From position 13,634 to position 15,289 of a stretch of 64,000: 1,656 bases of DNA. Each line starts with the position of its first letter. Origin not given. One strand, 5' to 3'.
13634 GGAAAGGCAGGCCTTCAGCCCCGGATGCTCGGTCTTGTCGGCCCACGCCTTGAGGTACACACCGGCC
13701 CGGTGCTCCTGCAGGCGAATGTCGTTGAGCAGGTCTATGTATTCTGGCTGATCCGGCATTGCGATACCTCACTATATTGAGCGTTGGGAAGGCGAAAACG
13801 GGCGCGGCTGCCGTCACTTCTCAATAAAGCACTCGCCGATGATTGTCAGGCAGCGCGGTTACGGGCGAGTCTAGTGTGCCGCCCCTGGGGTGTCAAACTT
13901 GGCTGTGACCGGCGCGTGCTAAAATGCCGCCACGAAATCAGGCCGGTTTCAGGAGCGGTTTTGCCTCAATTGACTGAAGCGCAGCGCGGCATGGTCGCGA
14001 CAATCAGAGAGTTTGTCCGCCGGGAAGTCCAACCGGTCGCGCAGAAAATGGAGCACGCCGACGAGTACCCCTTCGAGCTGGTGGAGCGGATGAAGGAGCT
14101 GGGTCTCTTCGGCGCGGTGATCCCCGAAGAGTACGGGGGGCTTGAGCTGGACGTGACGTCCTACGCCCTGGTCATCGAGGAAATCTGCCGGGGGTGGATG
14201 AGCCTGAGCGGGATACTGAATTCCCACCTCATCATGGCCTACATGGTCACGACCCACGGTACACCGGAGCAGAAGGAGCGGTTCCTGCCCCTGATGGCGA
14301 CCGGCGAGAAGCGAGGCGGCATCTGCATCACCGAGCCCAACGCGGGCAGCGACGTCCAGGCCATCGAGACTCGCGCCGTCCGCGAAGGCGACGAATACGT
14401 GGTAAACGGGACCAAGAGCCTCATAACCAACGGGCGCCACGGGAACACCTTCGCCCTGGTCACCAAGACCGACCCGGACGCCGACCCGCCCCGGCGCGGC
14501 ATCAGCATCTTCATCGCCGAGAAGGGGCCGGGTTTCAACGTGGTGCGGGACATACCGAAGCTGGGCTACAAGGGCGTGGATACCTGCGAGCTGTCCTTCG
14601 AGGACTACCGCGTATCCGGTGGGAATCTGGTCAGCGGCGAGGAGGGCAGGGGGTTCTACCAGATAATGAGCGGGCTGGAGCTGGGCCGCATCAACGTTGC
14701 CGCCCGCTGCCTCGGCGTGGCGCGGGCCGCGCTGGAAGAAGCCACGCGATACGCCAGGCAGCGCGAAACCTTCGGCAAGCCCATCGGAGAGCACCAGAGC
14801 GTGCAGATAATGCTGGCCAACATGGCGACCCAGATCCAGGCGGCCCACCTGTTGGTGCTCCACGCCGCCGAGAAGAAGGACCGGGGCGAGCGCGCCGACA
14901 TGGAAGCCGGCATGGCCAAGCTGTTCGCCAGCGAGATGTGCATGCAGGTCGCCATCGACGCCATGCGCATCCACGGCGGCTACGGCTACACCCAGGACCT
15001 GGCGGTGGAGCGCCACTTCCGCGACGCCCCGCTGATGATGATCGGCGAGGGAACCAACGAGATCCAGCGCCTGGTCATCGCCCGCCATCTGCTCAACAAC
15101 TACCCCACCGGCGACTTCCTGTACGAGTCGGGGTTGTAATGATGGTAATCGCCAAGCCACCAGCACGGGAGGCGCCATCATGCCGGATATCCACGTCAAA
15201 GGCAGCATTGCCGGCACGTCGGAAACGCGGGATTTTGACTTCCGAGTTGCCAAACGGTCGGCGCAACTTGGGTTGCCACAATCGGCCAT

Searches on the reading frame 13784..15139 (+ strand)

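Call 67: search_protein_families(library=pfam, proteins=[window:13784-15139:+], max_evalue=0.001)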
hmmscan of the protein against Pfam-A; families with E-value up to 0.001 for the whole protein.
window:13784-15139:+ (451 aa): 5 families
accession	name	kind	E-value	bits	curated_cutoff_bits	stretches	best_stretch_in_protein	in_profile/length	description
PF00441.29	Acyl-CoA_dh_1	-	3e-53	180.4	22.4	1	288-437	1-150/150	Acyl-CoA dehydrogenase, C-terminal domain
PF02771.21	Acyl-CoA_dh_N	-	5.1e-35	120.7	22.9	1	64-175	1-113/113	Acyl-CoA dehydrogenase, N-terminal domain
PF08028.16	Acyl-CoA_dh_2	-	1.3e-24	87.5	22.7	1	305-417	3-125/134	Acyl-CoA dehydrogenase, C-terminal domain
PF02770.24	Acyl-CoA_dh_M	-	1.9e-22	79.7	33.3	1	180-274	2-96/97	Acyl-CoA dehydrogenase, middle domain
PF22924.1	ACOX_C_alpha1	-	0.00017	21.8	27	0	301-437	7-169/169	Acyl-CoA oxidase, C-alpha1 domain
